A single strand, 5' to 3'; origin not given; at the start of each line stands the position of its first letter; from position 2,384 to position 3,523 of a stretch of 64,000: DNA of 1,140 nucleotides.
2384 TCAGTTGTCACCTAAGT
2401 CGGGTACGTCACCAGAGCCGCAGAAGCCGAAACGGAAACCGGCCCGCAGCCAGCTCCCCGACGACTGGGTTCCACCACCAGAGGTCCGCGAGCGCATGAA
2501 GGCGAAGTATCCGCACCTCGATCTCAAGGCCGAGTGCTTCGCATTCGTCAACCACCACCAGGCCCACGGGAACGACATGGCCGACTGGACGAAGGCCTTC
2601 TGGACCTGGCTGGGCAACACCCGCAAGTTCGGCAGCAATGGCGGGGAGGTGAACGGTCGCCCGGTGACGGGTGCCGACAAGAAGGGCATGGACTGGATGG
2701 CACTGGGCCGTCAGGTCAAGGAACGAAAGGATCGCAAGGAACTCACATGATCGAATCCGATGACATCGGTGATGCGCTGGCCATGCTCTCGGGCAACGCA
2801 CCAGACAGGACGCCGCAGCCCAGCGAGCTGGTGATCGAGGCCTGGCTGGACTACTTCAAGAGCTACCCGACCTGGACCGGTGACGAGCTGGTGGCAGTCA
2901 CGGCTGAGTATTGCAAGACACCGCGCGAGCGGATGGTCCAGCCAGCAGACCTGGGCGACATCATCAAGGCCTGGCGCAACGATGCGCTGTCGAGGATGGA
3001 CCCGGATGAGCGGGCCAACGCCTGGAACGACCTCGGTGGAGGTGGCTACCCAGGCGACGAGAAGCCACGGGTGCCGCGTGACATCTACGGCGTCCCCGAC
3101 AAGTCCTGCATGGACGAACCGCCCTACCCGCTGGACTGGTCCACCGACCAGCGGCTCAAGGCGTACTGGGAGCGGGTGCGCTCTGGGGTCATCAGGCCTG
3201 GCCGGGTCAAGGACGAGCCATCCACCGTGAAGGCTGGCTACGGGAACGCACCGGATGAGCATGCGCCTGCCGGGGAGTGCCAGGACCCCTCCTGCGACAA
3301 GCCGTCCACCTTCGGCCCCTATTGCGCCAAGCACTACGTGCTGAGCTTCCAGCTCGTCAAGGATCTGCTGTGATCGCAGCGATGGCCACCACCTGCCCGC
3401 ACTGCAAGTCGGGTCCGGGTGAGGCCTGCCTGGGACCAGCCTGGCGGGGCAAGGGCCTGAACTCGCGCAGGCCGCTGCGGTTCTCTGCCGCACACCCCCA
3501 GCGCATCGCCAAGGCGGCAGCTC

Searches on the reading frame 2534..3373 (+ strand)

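Call 37: search_protein_families(library=pfam, proteins=[window:2534-3373:+], max_evalue=0.01)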
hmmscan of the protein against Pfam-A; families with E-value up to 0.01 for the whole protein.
window:2534-3373:+ (279 aa): 0 families

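Call 66: search_protein_families(library=phrogs, proteins=[window:2534-3373:+], max_evalue=0.001)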
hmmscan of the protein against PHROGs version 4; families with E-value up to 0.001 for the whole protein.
window:2534-3373:+ (279 aa): 2 families
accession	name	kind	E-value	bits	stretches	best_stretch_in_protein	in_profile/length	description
phrog_4296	-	unknown function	5.4e-05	24.3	1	88-162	20-93/122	-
phrog_6055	-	unknown function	0.00016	22.9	1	91-199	23-134/180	-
